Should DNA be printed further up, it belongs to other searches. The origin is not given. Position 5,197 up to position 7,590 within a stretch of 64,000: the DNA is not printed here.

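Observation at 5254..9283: Gabija-like (class 2 OLD nuclease + UvrD helicase) defence operon directly downstream of an ICE integrase, with atypical inserts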

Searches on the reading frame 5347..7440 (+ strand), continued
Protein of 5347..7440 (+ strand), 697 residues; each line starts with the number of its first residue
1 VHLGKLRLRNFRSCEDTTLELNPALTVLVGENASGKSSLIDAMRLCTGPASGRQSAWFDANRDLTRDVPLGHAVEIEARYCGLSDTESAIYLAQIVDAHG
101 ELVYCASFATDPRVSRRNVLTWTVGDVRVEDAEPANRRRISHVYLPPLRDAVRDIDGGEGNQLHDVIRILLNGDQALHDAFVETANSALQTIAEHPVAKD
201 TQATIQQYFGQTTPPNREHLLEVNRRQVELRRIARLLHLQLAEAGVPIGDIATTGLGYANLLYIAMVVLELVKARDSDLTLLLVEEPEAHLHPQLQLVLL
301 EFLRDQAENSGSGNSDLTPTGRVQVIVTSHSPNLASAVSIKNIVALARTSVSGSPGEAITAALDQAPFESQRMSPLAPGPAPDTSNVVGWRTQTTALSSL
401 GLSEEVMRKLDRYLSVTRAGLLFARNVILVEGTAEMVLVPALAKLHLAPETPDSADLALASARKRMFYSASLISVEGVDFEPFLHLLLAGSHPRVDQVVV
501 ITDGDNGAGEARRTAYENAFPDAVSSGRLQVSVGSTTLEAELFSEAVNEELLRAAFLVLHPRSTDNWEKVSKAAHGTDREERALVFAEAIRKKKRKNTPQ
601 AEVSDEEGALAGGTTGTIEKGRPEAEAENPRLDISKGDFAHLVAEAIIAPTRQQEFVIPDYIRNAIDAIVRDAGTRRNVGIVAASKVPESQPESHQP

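Call 13: search_solved_structures(query=A1, show_alignments=3, max_evalue=0.01)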
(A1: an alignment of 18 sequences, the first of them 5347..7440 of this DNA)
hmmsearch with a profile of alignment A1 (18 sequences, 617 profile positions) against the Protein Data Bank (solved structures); distinct sequences matched with E-value up to 0.01: 52.
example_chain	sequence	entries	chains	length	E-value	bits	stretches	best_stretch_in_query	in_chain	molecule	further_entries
6njv_A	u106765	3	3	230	2.4e-12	49.2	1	378-611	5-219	Xcc_CTR_I | Xcc_ctr_pt | Xcc_ctr_Hg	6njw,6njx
8ee4_A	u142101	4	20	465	3.1e-11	45.5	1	1-61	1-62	PtuA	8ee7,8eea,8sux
6p74_A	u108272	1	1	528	6.1e-11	44.5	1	279-406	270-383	Putative ATP-dependent endonuclease of the OLD family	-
6nk8_A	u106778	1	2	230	8.1e-11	44.1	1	378-611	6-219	Class 2 OLD family nuclease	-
9n69_A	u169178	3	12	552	1e-10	43.8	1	2-46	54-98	AAA family ATPase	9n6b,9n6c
1us8_A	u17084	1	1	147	7.3e-09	37.6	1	1-45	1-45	DNA DOUBLE-STRAND BREAK REPAIR RAD50 ATPASE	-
1f2t_A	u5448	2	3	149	7.5e-09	37.6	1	1-45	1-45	RAD50 ABC-ATPASE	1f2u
1ii8_A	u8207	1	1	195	1.1e-08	37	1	1-45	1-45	Rad50 ABC-ATPase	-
3qkr_A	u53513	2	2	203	1.2e-08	36.9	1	1-45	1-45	DNA double-strand break repair rad50 ATPase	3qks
3qku_A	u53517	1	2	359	2.6e-08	35.8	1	1-45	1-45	DNA double-strand break repair rad50 ATPase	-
4nci_A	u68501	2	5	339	2.7e-08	35.8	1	1-45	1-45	DNA double-strand break repair Rad50 ATPase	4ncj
3qkt_A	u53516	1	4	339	2.7e-08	35.8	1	1-45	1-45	DNA double-strand break repair rad50 ATPase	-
4nck_A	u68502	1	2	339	2.7e-08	35.8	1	1-45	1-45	DNA double-strand break repair Rad50 ATPase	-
4nch_A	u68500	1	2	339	2.7e-08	35.8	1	1-45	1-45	DNA double-strand break repair Rad50 ATPase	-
9e8z_C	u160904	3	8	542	4e-07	31.9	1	3-55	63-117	Retron Ec83 probable ATPase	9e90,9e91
8sm3_A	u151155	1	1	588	4.5e-06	28.4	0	3-79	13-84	Endonuclease GajA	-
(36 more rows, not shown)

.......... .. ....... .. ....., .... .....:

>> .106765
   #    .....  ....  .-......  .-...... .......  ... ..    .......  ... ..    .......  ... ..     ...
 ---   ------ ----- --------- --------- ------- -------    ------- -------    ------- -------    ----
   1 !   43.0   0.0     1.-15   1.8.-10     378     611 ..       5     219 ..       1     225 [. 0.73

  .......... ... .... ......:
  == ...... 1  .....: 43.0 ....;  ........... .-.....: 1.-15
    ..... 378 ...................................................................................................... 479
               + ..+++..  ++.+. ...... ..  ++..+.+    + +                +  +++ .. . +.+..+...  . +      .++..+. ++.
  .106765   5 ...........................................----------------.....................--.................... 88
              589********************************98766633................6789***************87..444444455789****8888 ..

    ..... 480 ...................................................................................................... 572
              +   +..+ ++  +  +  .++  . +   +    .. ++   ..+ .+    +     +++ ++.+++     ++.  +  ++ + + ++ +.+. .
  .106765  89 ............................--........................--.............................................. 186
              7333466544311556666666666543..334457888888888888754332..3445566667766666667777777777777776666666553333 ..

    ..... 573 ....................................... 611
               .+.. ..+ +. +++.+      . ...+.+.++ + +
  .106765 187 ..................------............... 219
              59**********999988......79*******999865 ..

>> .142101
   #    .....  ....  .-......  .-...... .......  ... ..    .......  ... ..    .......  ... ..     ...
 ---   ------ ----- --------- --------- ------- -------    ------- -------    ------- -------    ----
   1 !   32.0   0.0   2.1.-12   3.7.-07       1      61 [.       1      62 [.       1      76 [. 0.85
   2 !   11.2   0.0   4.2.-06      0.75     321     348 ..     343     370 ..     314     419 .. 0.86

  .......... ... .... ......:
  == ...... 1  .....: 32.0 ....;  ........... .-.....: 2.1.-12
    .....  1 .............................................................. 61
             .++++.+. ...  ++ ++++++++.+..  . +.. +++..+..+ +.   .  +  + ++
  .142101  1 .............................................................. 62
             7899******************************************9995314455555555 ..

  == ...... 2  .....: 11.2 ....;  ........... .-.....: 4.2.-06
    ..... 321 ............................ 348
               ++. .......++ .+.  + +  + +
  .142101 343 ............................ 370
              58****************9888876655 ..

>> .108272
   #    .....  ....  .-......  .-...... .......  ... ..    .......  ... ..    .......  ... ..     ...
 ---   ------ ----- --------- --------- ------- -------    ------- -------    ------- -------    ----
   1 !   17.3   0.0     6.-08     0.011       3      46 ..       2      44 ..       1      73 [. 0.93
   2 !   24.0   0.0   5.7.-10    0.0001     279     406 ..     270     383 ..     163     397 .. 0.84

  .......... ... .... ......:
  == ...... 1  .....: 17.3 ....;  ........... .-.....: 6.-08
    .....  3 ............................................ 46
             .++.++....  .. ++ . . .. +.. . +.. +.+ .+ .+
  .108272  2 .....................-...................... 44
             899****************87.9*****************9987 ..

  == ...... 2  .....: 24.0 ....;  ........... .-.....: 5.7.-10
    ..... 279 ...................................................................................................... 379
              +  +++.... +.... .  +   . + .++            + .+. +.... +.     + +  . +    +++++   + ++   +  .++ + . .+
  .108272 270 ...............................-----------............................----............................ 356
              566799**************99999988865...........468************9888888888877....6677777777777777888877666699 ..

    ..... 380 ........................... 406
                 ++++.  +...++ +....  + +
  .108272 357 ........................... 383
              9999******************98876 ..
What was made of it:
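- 5347..7440 (+): gajA: class 2 OLD-family nuclease, 697 aa (ABC-type ATPase with a helical insertion, then a Toprim domain and a C-terminal helical region). A profile of relatives hits the class 2 OLD C-terminal regions 6njv and 6nk8 (call 13).
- On Class 2 OLD nucleases: The profile of relatives hits 6njv (E 2.4e-12) and 6nk8 (E 8.1e-11) over the whole C-terminal region (call 13).
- Closest known: Class 2 OLD nucleases BpOLD and XccOLD. Same: The whole C-terminal region aligns (profile positions 378-611 against chain residues 5-219, E 2.4e-12) (call 13).
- A profile of relatives matches the class 2 OLD C-terminal region of Xcc and Bp OLD over the whole region (call 13).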

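Call 18: find_encoding_contigs(protein=P0003, flank=10000, max_places=3)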
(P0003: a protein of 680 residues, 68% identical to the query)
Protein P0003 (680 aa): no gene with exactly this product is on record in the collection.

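Call 19: find_related_loci(query=window:5347-7440:+, collection=genome_contigs, flank=8000)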
Query window:5347-7440:+ (697 aa) in genome_contigs; peptide patterns used: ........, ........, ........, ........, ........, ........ (x = any residue, [..] = any of these).
599 stretches matched a pattern (row limit reached: there are more); 480 encode a relative of the query (tblastn E <= 1e-3); the best 80 are kept; 80 distinct loci.
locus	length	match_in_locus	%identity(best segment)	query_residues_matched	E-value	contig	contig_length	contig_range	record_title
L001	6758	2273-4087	53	1-668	0e+0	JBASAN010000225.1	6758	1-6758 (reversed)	MAG: Ornithinimicrobium sp. isolate MFD12145_ilm_asm_bin24 k127_150287, whole genome shotgun sequence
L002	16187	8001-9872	42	1-668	3e-149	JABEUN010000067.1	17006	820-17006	MAG: Acidimicrobiaceae bacterium isolate MAG 4 k99_186202, whole genome shotgun sequence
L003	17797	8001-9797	40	1-670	5e-139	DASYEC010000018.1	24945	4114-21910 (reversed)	MAG TPA_asm: Conexibacter sp. isolate SMAG_U4975 k141_891957, whole genome shotgun sequence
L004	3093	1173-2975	38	1-668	7e-112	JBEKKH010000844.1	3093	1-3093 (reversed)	MAG: Streptosporangiaceae bacterium isolate SPRUCE 342 SPRUCE_342_844, whole genome shotgun sequence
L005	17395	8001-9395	42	1-505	2e-106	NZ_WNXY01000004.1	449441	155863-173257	Pseudactinotalea suaedae strain KACC 17839 Scaffold4_1, whole genome shotgun sequence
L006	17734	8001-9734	38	1-568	3e-110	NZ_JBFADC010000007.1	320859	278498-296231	Glycomyces sp. NPDC021274 NPDC021274_189_F10.ctg-0007, whole genome shotgun sequence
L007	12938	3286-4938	40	1-569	9e-94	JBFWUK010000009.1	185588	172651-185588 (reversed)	MAG: Vicinamibacterales bacterium isolate CA_2019_TPBF_69 NODE_753_length_185588_cov_17.534484_TPBF, whole genome shotgu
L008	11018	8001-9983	34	1-676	3e-90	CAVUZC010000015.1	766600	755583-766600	MAG: uncultured Acidobacteriota bacterium isolate MFD05512.bin.1.275 genome assembly, contig: contig_7323, whole genome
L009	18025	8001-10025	33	1-697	1e-88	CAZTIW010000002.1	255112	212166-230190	MAG TPA_asm: uncultured Thermoanaerobaculia bacterium isolate SRP287453_co1_69 genome assembly, contig: NODE_25_length_2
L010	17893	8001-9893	34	1-669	6e-88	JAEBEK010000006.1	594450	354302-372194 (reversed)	UNVERIFIED_CONTAM: Amycolatopsis sp. cmx-4-37 cmx-4-37_NODE_6_length_594450_cov_21.531137, whole genome shotgun sequence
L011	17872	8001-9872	33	9-666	1e-86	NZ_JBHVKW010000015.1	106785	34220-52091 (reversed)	Amycolatopsis sp. NPDC057786 NPDC057786_383_E4.ctg-0015, whole genome shotgun sequence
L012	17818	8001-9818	34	1-671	3e-86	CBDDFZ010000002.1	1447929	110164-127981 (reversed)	MAG: Alphaproteobacteria bacterium isolate b6aa2659-7d1d-45a1-9f22-567302c98a9b genome assembly, contig: contig_2, whole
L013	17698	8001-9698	35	1-623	1e-85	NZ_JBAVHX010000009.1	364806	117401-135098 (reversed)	MAG: Buttiauxella sp. isolate MFD04635_ilm_asm_bin10 k127_97712, whole genome shotgun sequence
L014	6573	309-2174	34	1-671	1e-85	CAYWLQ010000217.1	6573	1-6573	MAG TPA_asm: uncultured Myxococcales bacterium isolate SRP192927_co6_757 genome assembly, contig: NODE_31970_length_6573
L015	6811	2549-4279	33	1-666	1e-84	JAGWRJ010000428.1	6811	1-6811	MAG: Alphaproteobacteria bacterium isolate REEB323 k141_1898333, whole genome shotgun sequence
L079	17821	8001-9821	34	1-671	1e-85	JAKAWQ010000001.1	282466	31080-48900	MAG: Proteobacteria bacterium isolate YP4.bin76 NODE_23_length_282466_cov_3.805953, whole genome shotgun sequence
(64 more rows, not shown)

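Call 32: find_encoding_contigs(protein=P0004, flank=10000, max_places=2)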
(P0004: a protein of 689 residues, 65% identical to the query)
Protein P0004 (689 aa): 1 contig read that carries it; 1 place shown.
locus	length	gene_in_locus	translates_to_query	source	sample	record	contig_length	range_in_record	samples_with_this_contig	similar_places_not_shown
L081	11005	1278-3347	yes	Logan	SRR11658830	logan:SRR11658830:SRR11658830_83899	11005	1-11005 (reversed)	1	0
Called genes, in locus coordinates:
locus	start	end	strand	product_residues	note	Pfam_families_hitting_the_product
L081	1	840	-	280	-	?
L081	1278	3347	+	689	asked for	PF02463:SMC_N, PF11398:DUF2813 (faint), PF13175:AAA_15, PF13476:AAA_23, PF13555:AAA_29 (faint), PF13304:AAA_21, PF13175:AAA_15, PF20469:OLD-like_TOPRIM (weak)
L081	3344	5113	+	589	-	PF00580:UvrD-helicase, PF13245:AAA_19, PF13604:AAA_30 (faint), PF13538:UvrD_C_2 (faint)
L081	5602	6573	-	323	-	-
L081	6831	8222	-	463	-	PF04326:SLFN_AlbA_2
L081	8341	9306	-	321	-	PF00929:RNase_T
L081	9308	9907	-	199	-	-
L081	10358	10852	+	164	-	-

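Call 33: find_encoding_contigs(protein=P0005, flank=10000, max_places=2)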
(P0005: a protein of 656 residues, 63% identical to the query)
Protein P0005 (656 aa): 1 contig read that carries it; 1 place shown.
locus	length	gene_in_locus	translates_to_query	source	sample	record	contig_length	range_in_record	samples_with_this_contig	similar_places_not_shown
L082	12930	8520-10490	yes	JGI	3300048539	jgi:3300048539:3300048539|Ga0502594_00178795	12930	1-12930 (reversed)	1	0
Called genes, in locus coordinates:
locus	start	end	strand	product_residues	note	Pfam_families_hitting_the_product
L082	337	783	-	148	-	PF02371:Transposase_20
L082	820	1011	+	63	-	-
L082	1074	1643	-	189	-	PF03358:FMN_red, PF02525:Flavodoxin_2 (weak)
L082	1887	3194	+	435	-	PF01546:Peptidase_M20, PF07687:M20_dimer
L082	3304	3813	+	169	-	PF03458:Gly_transporter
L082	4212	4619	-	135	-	PF05534:HicB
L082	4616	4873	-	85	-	-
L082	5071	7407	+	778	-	PF22548:AEP-TOTE, PF00270:DEAD, PF04851:ResIII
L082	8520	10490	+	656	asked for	PF11398:DUF2813 (faint), PF13476:AAA_23 (faint), PF13175:AAA_15, PF13304:AAA_21, PF20469:OLD-like_TOPRIM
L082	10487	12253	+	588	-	PF00580:UvrD-helicase, PF13245:AAA_19, PF01443:Viral_helicase1 (faint), PF13538:UvrD_C_2 (weak)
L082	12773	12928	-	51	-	?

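Call 34: find_encoding_contigs(protein=P0002, flank=10000, max_places=2)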
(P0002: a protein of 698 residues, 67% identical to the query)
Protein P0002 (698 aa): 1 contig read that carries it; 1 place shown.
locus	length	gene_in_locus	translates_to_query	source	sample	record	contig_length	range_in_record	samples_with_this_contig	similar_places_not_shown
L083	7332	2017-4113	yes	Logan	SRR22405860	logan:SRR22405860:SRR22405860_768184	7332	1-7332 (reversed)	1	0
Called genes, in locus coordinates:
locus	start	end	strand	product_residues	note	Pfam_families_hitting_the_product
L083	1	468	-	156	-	?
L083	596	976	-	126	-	-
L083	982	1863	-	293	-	-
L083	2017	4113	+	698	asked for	PF02463:SMC_N, PF11398:DUF2813 (faint), PF13175:AAA_15, PF13476:AAA_23, PF13555:AAA_29 (faint), PF13304:AAA_21, PF13175:AAA_15, PF20469:OLD-like_TOPRIM (weak)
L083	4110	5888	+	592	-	PF00580:UvrD-helicase, PF13245:AAA_19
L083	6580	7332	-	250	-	?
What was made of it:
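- The nearest relatives (64-73% identity) are the same two-gene cassette in unrelated contexts (calls 32-34).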

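Call 35: predict_structure(alignment_id=A1)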
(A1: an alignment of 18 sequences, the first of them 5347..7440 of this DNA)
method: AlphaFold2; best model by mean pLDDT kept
length: 697 residues; sequences in the alignment: 18
mean_pLDDT: 73.3   pTM: 0.70
mean pLDDT of the five models: 73.3, 72.3, 70.9, 69.3, 69.3
residues with pLDDT >= 90: 215; 70-90: 228; 50-70: 92; < 50: 162
segments of 3 or more residues with pLDDT < 50: 155-172, 184-193, 216-241, 250-256, 354-387, 596-626, 673-697
pLDDT, mean of each block of 10 residues (from residue 1): 95 94 94 90 91 81 87 93 85 68 93 86 88 87 78 48 43 53 46 52 56 48 33 42 50 49 65 77 84 74 83 60 91 88 91 46 34 37 50 92 90 84 90 90 87 77 90 84 92 90 89 95 93 92 91 86 88 90 90 53 38 38 53 85 81 77 93 44 30 36
secondary structure, 60 per line:
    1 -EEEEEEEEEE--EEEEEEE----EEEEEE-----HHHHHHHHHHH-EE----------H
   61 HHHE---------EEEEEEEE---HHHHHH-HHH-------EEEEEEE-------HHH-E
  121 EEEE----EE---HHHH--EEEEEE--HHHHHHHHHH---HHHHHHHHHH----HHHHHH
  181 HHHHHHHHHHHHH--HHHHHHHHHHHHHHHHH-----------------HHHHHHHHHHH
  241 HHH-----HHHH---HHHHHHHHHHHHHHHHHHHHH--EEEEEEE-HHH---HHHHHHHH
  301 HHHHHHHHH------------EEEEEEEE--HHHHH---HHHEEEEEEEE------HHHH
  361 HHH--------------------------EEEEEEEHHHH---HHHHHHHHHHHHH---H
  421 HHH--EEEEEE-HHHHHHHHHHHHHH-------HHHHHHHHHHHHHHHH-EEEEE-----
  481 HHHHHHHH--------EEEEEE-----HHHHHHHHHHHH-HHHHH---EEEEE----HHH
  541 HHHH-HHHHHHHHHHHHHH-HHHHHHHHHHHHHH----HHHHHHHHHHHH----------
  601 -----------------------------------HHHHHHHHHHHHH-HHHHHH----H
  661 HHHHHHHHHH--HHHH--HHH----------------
elements in order (helices of 4 or more, strands of 3 or more residues): E2-11 E14-20 E25-30 H36-46 H60-63 E74-81 H85-90 E102-108 E120-124 H134-137 E140-145 H148-157 H161-170 H175-193 H196-212 H230-243 H249-252 H256-276 E279-285 H293-309 E322-329 H332-336 E343-350 H357-363 E390-396 H397-400 H404-416 H420-423 E426-431 H433-446 H454-469 E471-475 H481-488 E497-502 H508-519 H521-525 E529-533 H538-544 H546-559 H561-574 H579-590 H636-648 H650-655 H660-670 H673-676
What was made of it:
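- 6391..6513 (+): Variable linker 1 (aa 349-389, Pro/Ser-rich) between the ATPase and Toprim domains. pLDDT below 50 for aa 354-387 (call 35).
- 7120..7239 (+): Variable insert 2 (aa 592-631, Lys-rich then Glu-rich) in the post-Toprim helical region. pLDDT below 50 for aa 596-626 (call 35).
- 7363..7437 (+): GajA C-terminal tail (aa 673-697). pLDDT below 50 (call 35).
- On Gabija (GajA/GajB): The model has helices at aa 148-276 between ATPase strands, but pLDDT there is 33-56 (call 35).
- The dimerisation region (aa 155-256) is modelled with low confidence (call 35). pLDDT is below 50 throughout the inserts (call 35).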
